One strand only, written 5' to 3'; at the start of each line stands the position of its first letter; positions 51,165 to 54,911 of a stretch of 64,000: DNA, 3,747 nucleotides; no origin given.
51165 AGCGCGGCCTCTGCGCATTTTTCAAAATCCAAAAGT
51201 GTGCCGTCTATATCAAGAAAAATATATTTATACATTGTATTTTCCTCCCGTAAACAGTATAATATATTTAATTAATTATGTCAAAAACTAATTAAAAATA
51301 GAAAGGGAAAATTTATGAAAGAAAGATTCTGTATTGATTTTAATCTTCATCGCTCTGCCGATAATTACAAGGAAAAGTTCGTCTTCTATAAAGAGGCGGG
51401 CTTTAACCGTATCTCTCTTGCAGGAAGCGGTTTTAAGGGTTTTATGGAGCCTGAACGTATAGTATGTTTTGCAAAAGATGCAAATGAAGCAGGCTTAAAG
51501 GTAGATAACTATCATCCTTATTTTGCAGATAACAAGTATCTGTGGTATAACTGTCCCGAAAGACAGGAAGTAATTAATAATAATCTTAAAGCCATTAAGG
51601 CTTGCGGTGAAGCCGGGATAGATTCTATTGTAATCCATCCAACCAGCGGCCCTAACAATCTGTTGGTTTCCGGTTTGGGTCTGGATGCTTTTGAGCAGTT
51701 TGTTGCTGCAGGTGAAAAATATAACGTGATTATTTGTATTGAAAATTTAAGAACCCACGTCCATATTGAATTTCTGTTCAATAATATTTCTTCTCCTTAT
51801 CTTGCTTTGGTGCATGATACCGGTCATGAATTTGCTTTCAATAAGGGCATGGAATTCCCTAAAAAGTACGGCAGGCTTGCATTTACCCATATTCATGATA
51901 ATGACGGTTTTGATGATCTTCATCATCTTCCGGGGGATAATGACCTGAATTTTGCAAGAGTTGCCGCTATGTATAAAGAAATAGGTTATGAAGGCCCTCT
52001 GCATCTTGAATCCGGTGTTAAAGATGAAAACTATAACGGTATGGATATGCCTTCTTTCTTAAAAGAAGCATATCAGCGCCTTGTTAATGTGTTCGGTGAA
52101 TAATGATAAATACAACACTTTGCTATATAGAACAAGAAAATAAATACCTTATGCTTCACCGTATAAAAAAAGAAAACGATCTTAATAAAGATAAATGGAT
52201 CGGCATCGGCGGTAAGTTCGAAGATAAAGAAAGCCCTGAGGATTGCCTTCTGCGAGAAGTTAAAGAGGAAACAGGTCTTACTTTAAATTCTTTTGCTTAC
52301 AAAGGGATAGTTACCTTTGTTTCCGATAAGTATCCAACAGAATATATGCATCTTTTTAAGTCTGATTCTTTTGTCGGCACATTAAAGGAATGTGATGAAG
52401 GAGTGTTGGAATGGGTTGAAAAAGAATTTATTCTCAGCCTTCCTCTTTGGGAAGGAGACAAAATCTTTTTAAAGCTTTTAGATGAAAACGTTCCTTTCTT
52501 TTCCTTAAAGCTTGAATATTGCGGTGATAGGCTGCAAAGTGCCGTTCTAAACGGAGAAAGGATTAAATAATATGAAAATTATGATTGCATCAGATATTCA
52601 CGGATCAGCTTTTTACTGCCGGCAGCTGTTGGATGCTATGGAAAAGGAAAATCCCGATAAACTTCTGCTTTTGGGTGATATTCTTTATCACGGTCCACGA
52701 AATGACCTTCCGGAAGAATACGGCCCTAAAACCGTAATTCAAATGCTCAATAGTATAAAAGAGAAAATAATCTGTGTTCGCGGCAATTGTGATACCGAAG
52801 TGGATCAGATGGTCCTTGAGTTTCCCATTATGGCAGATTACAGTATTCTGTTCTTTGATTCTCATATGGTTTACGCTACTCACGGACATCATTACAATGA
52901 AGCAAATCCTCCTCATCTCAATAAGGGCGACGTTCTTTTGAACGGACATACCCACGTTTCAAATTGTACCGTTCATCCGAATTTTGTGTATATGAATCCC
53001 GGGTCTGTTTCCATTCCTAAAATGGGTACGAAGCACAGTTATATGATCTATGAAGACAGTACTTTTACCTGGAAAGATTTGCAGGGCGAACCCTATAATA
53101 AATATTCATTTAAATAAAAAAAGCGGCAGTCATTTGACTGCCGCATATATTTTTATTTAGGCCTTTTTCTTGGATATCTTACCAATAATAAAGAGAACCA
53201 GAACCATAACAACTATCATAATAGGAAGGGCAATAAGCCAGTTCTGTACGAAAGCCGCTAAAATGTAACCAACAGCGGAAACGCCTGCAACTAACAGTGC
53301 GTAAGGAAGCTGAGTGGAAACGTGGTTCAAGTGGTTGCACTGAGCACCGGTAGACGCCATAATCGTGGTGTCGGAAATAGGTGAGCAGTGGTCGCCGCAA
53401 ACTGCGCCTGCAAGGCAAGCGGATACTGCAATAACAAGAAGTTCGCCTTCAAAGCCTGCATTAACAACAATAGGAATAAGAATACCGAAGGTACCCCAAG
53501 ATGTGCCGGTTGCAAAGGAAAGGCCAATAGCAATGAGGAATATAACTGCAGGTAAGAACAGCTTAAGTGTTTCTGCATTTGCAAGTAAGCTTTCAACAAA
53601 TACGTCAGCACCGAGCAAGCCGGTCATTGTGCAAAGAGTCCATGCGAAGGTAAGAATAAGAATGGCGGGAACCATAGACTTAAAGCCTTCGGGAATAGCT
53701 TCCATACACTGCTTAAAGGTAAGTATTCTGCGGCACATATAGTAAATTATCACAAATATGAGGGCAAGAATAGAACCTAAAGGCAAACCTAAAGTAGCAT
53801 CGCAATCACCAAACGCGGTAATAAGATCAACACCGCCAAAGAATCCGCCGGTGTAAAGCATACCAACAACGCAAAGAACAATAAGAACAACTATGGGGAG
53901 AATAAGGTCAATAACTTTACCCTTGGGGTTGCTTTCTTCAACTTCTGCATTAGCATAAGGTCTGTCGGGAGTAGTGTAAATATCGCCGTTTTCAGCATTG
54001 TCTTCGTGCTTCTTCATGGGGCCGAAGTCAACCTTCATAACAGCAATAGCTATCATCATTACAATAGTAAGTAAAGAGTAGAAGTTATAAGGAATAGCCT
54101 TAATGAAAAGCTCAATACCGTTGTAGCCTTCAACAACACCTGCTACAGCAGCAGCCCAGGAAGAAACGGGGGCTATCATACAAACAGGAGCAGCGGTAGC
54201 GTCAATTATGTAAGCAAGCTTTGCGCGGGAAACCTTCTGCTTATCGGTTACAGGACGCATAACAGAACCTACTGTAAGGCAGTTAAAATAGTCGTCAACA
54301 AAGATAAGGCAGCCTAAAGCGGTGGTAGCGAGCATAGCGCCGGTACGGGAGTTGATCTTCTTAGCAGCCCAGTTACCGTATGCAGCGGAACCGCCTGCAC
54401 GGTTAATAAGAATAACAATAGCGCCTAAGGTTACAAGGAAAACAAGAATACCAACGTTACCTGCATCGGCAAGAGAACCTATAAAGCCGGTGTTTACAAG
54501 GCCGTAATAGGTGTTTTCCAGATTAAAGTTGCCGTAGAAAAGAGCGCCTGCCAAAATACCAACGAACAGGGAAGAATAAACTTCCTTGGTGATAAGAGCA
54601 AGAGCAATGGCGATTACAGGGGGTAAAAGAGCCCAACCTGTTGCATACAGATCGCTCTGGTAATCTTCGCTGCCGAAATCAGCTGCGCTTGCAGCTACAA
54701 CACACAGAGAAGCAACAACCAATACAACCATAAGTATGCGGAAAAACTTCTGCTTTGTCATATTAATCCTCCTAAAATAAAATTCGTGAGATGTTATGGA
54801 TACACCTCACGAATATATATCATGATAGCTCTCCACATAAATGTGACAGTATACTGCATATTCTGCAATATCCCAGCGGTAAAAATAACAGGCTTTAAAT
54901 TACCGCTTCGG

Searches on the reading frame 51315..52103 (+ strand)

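Call 7: search_protein_families(library=pfam, proteins=[window:51315-52103:+])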
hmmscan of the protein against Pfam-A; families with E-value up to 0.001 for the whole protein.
window:51315-52103:+ (262 aa): 1 family
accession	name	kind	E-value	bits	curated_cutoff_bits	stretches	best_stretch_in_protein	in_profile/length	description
PF01261.30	AP_endonuc_2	-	2.4e-19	70.4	31.1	1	25-234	4-230/249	Xylose isomerase-like TIM barrel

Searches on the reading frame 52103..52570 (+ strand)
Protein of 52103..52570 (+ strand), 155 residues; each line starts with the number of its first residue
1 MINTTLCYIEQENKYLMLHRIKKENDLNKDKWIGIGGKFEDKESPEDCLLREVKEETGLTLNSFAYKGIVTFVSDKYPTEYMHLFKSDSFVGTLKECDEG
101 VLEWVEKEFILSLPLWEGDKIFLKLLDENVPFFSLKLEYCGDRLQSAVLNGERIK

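Call 7: search_protein_families(library=pfam, proteins=[window:52103-52570:+])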
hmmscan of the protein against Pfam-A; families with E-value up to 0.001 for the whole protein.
window:52103-52570:+ (155 aa): 1 family
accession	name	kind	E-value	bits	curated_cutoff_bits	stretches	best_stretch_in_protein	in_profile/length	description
PF00293.34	NUDIX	-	3.9e-15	56.5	21.1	1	6-124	7-132/134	NUDIX domain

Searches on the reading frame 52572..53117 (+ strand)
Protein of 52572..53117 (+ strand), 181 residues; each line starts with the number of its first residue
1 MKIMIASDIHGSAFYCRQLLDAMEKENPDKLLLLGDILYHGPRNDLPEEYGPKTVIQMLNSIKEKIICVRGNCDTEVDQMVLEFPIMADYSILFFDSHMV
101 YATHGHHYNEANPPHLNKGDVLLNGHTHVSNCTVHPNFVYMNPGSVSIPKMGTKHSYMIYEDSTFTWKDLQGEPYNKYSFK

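Call 7: search_protein_families(library=pfam, proteins=[window:52572-53117:+])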
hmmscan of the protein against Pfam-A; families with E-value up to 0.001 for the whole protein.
window:52572-53117:+ (181 aa): 2 families
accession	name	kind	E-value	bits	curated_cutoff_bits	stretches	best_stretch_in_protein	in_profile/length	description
PF12850.12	Metallophos_2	-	9.4e-23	81.4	27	1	1-161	1-150/154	Calcineurin-like phosphoesterase superfamily domain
PF00149.33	Metallophos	-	5.4e-12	47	21.5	1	1-82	1-72/191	Calcineurin-like phosphoesterase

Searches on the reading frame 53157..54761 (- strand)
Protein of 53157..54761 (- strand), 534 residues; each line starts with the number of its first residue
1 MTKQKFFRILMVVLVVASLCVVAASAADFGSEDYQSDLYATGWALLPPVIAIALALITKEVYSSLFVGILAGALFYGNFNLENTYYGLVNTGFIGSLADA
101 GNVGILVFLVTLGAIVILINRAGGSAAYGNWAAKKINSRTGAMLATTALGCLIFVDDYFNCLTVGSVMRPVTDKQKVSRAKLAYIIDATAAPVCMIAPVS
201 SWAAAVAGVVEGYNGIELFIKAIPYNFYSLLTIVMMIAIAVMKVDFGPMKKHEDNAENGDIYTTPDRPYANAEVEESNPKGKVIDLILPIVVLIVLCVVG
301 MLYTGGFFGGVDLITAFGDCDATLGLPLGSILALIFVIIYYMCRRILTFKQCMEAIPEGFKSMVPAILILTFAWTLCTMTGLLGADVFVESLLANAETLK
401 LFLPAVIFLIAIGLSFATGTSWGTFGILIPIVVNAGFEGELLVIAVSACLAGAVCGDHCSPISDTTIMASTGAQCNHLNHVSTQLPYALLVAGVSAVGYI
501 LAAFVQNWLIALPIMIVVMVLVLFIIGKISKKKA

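Call 7: search_protein_families(library=pfam, proteins=[window:53157-54761:-])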
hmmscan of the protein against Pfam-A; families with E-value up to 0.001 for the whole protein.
window:53157-54761:- (534 aa): 1 family
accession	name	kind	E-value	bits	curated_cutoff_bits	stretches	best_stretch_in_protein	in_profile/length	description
PF03553.21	Na_H_antiporter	-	9.7e-53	179.8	23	1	209-503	26-302/303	Na+/H+ antiporter family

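Call 10: find_encoding_contigs(protein=window:53157-54761:-, flank=8000, max_places=10)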
Protein window:53157-54761:- (534 aa): no gene with exactly this product is on record in the collection.

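Call 47: find_homologous_proteins(query=window:53157-54761:-, max_evalue=1e-150)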
Query window:53157-54761:- (534 aa): 8000 proteins with E <= 1e-150 among 8000 candidates; the best 120 are listed.
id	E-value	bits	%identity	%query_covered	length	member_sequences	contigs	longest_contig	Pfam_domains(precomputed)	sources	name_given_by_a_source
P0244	0.0e+0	1086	93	100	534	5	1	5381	PF03553.22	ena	-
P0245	3.6e-281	951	81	100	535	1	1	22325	PF03553.22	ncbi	-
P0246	4.4e-276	935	81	97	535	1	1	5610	PF03553.22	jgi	-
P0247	2.9e-242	823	73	94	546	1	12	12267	PF03553.22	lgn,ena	-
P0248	3.8e-242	823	73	94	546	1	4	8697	PF03553.22,PF20130.5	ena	-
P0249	4.0e-242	823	73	94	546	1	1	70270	PF03553.22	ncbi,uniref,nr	ncbi:Na+/H+ antiporter NhaC family protein [Yeguia hominis]|uniref:Na+/H+ antiporter NhaC family pro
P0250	5.1e-242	822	73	94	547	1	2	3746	PF03553.22,PF20130.5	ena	-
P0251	1.6e-241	821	73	94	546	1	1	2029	PF03553.22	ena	-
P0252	1.7e-241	821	73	94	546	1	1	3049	PF03553.22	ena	-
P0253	1.8e-241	820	73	94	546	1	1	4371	PF03553.22,PF20130.5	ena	-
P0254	3.6e-241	819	73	94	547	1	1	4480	PF03553.22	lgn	-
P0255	2.2e-238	810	72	94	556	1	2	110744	PF03553.22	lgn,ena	-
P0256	9.4e-234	795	68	99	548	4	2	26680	PF03553.22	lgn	-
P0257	9.8e-229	778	71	95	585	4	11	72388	PF03553.22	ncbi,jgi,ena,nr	ncbi:MAG: Na+/H+ antiporter NhaC family protein [Ruminococcaceae bacterium]|nr:Na+/H+ antiporter Nha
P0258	1.2e-228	778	67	100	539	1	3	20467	PF03553.22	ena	-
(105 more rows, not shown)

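Call 48: list_cluster_members(proteins=[P0244, P0246])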
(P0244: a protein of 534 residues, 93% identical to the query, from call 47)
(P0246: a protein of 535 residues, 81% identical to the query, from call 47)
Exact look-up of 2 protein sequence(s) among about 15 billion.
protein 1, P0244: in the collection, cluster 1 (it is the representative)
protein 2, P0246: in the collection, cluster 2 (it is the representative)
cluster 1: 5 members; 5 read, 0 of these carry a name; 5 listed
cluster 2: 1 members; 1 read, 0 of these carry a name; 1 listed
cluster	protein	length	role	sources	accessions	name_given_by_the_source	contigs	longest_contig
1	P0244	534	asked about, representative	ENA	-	-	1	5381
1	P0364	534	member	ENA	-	-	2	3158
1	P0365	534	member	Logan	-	-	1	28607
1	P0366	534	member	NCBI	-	-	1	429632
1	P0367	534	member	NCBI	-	-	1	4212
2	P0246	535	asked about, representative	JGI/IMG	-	-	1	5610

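Call 49: find_encoding_contigs(protein=P0244, flank=6000, max_places=6)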
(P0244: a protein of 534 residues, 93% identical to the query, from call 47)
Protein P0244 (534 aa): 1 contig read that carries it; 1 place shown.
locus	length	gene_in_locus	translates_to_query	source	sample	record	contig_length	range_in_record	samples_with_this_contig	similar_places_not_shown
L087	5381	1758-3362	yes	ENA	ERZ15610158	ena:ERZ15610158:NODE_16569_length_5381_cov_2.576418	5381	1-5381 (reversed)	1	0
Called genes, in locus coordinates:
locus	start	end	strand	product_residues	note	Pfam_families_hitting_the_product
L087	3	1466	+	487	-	?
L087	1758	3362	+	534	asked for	PF03553:Na_H_antiporter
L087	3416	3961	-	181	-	PF00149:Metallophos, PF12850:Metallophos_2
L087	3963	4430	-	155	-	PF00293:NUDIX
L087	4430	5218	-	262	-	PF01261:AP_endonuc_2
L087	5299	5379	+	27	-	?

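Call 50: find_encoding_contigs(protein=P0364, flank=6000, max_places=6)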
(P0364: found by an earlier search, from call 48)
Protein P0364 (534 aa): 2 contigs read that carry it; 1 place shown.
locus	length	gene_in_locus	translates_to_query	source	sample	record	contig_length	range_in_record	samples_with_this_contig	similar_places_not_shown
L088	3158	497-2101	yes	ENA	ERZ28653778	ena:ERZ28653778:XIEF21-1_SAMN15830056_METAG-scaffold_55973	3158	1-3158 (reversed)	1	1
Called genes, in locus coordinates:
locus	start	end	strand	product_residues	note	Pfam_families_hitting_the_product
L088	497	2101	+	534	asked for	PF03553:Na_H_antiporter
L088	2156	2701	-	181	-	PF00149:Metallophos, PF12850:Metallophos_2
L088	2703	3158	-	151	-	?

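Call 51: find_encoding_contigs(protein=P0367, flank=6000, max_places=6)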
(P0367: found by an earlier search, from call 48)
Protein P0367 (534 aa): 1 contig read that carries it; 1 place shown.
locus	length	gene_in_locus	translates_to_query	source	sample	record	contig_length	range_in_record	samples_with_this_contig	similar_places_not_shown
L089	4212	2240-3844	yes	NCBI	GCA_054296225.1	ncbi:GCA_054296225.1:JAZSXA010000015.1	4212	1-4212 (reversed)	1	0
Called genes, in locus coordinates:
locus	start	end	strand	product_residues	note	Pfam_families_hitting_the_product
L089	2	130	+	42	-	?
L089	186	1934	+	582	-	PF08497:Radical_SAM_N, PF04055:Radical_SAM, PF11842:DUF3362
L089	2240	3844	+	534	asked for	PF03553:Na_H_antiporter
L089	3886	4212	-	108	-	?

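Call 60: search_protein_families(library=ncbifam, proteins=[window:53157-54761:-])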
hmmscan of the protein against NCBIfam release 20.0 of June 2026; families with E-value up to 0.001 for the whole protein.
window:53157-54761:- (534 aa): 3 families
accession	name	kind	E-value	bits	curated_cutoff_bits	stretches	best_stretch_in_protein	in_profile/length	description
NF000013.1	tet_NaH_anti_35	exception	4.9e-64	216.8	750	1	193-533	1-362/369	tetracycline efflux Na+/H+ antiporter family transporter Tet(35)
NF052307.1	ArgOrthExpArcD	equivalog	1.1e-09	37.7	650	1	345-501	64-220/469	arginine/ornithine antiporter ArcD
TIGR00931.1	antiport_nhaC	equivalog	2.6e-09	36.4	370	1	325-505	27-208/454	Na+/H+ antiporter NhaC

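Call 68: find_encoding_contigs(protein=P0246, flank=6000, max_places=4)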
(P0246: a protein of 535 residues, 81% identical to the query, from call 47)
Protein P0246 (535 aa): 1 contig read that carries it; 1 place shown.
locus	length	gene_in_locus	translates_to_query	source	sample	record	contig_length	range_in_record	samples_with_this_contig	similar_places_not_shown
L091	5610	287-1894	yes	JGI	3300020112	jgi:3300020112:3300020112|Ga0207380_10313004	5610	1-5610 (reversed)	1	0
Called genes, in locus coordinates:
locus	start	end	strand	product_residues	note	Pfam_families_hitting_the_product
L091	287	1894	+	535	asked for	PF03553:Na_H_antiporter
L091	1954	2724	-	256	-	PF02811:PHP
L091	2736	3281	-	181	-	PF00149:Metallophos, PF12850:Metallophos_2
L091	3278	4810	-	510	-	PF00149:Metallophos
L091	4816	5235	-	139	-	PF00293:NUDIX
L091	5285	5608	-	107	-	?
